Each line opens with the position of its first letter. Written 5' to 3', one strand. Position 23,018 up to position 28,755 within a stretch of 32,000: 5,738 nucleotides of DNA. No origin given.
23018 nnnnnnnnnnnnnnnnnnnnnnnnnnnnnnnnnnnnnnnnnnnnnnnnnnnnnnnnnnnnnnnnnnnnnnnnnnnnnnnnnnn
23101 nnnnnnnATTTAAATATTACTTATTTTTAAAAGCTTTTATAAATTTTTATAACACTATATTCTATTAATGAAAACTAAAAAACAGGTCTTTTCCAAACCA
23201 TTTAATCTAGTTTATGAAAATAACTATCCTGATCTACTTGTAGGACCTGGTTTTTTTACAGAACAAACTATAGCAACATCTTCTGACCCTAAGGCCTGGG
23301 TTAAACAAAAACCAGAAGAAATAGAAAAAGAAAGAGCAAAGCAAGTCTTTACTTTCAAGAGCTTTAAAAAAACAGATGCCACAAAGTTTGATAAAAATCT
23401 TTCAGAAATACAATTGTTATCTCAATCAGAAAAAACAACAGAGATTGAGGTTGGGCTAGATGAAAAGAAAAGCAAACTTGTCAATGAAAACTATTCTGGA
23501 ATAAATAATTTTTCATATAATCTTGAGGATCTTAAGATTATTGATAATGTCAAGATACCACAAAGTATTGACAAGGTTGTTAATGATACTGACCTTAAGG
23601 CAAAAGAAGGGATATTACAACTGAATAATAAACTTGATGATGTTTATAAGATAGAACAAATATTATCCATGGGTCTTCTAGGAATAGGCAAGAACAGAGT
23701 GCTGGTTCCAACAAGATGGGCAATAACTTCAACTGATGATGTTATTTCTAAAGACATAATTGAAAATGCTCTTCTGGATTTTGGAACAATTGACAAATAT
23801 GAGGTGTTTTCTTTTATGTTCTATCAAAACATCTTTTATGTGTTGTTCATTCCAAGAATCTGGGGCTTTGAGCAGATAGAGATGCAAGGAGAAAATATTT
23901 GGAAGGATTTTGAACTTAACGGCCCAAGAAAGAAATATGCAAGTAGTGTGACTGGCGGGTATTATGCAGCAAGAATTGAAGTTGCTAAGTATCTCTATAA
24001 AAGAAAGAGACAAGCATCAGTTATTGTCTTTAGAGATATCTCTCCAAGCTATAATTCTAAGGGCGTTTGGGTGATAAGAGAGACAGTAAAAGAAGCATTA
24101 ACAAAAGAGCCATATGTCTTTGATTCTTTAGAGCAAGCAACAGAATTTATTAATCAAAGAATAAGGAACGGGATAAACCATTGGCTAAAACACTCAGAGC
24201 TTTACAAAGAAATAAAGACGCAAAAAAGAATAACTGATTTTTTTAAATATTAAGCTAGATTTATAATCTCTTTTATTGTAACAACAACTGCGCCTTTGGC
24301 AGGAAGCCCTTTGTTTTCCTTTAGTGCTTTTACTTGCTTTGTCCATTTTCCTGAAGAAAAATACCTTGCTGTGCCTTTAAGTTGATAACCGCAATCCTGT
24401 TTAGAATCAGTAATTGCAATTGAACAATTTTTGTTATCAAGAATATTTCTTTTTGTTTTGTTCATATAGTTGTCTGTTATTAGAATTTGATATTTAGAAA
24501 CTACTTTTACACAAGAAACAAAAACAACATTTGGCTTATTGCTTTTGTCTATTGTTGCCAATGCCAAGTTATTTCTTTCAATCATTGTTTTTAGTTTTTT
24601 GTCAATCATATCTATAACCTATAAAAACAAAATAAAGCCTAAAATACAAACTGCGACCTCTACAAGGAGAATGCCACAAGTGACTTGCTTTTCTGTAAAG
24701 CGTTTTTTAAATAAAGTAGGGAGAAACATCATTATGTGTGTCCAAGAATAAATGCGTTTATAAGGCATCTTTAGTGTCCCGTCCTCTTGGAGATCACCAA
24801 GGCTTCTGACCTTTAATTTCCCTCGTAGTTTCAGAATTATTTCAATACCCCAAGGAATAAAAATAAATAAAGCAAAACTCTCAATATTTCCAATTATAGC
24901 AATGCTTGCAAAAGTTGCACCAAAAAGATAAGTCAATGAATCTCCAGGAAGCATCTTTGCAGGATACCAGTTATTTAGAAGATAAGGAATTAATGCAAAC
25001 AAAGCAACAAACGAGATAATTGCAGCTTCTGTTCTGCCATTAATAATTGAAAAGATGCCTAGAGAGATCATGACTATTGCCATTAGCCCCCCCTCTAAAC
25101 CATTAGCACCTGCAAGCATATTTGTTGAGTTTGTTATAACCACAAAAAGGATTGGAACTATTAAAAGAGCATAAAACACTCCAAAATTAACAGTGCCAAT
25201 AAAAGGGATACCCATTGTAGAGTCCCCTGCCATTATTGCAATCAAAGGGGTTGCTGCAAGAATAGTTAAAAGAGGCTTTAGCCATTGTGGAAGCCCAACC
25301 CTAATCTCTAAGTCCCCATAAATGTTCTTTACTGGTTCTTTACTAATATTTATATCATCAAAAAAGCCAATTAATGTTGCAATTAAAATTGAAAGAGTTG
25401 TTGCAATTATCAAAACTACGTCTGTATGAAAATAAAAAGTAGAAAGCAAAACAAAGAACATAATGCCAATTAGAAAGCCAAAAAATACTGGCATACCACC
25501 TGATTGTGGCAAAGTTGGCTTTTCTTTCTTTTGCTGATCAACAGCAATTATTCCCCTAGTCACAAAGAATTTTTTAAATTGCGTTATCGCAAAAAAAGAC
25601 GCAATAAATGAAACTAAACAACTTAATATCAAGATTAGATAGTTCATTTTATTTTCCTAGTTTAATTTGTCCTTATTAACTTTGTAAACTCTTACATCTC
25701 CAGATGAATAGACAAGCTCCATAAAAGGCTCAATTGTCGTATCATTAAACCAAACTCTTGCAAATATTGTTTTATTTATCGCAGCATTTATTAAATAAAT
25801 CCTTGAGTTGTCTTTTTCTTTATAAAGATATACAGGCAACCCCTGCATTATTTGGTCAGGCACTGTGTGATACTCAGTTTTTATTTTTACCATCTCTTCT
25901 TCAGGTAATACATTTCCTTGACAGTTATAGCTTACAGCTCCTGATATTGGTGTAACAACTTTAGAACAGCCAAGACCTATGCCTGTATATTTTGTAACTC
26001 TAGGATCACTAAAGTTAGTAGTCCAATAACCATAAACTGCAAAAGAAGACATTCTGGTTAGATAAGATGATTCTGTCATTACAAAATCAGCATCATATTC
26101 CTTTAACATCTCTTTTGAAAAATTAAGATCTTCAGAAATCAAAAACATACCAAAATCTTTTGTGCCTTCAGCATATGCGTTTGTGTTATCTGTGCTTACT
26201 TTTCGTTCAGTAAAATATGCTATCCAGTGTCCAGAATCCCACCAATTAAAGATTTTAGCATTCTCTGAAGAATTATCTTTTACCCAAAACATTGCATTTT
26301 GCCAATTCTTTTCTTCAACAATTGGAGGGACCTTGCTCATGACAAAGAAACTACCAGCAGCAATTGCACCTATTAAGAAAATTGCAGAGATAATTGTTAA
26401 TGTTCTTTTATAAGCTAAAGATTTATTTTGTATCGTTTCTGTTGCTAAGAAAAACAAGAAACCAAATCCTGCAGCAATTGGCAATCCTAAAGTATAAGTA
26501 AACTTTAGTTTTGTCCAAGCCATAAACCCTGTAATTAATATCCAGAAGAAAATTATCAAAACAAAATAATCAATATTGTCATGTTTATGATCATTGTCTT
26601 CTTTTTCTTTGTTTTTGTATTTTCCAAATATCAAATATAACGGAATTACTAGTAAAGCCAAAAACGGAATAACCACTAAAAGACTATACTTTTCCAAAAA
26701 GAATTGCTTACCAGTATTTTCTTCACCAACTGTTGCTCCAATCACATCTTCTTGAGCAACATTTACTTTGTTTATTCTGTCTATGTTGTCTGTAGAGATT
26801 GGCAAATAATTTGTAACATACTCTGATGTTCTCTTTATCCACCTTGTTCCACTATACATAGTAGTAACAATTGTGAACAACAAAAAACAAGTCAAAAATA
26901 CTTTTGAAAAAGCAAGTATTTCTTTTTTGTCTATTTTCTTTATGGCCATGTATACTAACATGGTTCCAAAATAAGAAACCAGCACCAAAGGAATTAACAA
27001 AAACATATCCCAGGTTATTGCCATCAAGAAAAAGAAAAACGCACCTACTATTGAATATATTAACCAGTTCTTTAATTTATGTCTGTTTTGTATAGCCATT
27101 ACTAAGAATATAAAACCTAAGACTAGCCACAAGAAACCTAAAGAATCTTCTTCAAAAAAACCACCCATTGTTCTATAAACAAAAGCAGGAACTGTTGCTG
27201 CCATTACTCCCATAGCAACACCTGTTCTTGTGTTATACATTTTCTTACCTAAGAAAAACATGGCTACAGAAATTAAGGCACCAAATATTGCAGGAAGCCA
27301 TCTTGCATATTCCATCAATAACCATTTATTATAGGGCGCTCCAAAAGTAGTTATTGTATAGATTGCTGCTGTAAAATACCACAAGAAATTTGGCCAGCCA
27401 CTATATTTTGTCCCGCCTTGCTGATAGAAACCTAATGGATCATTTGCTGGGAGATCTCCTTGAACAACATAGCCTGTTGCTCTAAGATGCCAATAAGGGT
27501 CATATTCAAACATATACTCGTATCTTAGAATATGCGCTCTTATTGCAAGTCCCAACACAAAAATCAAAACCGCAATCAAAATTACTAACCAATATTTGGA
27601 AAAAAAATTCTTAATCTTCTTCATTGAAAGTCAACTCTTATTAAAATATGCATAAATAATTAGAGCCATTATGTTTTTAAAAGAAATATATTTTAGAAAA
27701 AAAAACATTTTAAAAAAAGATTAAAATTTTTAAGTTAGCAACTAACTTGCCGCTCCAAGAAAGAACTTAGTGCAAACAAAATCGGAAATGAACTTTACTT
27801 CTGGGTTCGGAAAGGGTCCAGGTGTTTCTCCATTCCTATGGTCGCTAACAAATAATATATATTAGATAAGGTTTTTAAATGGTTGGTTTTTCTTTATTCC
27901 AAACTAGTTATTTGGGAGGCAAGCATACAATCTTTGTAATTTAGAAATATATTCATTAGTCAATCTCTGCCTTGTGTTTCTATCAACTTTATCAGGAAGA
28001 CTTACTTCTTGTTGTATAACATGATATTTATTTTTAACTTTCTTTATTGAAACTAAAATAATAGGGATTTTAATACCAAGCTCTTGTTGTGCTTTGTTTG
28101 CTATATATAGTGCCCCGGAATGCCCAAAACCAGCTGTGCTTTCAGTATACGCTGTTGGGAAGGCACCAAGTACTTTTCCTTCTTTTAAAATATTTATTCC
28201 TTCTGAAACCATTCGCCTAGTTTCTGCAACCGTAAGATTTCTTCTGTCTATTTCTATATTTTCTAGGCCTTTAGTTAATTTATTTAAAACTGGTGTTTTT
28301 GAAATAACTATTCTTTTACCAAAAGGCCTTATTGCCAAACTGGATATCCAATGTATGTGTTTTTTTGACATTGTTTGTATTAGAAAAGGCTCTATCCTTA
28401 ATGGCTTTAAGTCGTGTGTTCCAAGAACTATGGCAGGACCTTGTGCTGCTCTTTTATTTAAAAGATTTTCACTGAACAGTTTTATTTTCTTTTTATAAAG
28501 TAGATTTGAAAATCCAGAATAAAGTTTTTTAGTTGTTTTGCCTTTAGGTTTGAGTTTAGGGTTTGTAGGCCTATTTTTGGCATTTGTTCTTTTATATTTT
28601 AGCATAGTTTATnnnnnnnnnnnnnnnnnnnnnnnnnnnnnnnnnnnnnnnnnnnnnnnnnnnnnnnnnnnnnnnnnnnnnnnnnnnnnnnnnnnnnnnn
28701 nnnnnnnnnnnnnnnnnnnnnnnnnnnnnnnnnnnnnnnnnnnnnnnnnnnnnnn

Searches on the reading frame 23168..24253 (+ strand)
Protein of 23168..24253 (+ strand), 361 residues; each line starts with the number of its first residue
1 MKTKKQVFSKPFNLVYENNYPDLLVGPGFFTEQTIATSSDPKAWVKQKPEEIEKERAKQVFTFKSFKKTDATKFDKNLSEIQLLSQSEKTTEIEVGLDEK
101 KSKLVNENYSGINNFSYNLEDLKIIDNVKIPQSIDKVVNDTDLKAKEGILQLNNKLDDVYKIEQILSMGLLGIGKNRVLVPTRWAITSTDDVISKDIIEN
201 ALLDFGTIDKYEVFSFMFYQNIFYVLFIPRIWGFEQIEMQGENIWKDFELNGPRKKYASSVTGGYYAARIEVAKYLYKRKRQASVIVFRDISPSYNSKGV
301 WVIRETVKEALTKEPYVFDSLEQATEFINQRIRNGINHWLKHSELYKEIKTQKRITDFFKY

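Call 5: search_protein_families(library=pfam, proteins=[window:23168-24253:+], max_evalue=0.1)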
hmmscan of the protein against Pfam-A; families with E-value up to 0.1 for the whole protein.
window:23168-24253:+ (361 aa): 2 families
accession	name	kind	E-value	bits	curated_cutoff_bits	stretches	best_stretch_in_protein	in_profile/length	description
PF04894.17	Nre_N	-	6.6e-52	177.4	25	1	9-242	32-265/270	Archaeal Nre, N-terminal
PF04895.17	Nre_C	-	9.2e-33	112.9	27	1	253-358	5-110/110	Archaeal Nre, C-terminal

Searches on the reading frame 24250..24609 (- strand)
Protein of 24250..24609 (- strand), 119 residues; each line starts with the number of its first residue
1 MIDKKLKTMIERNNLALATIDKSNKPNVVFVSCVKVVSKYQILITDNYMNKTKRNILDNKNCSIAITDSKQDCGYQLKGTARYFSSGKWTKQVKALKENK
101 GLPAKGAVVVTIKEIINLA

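Call 85: search_protein_families(library=pfam, proteins=[window:24250-24609:-], max_evalue=0.001)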
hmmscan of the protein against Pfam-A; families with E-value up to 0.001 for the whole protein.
window:24250-24609:- (119 aa): 1 family
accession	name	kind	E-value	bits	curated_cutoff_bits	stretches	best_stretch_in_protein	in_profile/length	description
PF01243.27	PNPOx_N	-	5.9e-14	52.9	28.1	1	2-116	1-117/120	Pyridoxamine 5'-phosphate oxidase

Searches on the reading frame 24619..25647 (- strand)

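Call 5: search_protein_families(library=pfam, proteins=[window:24619-25647:-], max_evalue=0.1)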
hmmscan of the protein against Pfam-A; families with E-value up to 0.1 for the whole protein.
window:24619-25647:- (342 aa): 1 family
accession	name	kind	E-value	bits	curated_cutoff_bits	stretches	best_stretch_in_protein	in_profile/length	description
PF00953.26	Glycos_transf_4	-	1.9e-31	109.7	27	1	81-253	2-159/160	Glycosyl transferase family 4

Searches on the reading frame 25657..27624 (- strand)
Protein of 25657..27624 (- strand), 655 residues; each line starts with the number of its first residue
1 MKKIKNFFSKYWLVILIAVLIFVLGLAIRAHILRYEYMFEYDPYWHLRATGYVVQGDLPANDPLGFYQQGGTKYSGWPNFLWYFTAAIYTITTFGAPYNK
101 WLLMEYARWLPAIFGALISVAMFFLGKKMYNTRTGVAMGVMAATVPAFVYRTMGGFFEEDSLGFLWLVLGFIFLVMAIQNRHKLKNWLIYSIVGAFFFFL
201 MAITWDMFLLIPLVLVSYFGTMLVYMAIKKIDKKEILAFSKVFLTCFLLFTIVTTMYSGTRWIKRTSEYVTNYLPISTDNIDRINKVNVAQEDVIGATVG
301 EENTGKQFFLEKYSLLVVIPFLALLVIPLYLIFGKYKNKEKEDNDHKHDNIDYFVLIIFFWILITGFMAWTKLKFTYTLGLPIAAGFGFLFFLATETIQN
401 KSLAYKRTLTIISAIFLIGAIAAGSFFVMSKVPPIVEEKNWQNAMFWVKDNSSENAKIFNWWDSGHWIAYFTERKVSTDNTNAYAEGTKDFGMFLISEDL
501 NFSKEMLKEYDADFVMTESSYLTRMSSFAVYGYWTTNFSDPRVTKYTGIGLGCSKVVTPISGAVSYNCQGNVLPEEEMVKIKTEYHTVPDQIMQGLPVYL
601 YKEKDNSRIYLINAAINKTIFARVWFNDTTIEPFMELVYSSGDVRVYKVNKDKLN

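Call 5: search_protein_families(library=pfam, proteins=[window:25657-27624:-], max_evalue=0.1)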
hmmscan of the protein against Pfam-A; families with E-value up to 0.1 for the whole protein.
window:25657-27624:- (655 aa): 3 families
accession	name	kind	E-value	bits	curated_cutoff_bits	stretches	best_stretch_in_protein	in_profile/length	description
PF02516.20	STT3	-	2e-23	84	24.5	1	14-420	3-388/405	Oligosaccharyl transferase STT3, N-terminal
PF22627.1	AglB_core-like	-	2.4e-07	31.6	27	1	457-518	46-107/111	AglB core domain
PF13231.12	PMT_2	-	0.003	18.2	26.1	1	107-253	24-154/160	Dolichyl-phosphate-mannose-protein mannosyltransferase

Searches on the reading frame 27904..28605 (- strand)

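Call 85: search_protein_families(library=pfam, proteins=[window:27904-28605:-], max_evalue=0.001)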
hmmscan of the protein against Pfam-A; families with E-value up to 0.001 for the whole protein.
window:27904-28605:- (233 aa): 0 families

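Call 94: search_protein_families(library=pfam, proteins=[window:27904-28605:-], max_evalue=0.5)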
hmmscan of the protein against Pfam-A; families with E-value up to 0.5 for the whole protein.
window:27904-28605:- (233 aa): 1 family
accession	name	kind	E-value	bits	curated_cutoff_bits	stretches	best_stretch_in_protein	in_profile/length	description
PF05018.18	CFA20_dom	-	0.029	14.5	24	1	166-218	59-108/185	CFA20 domain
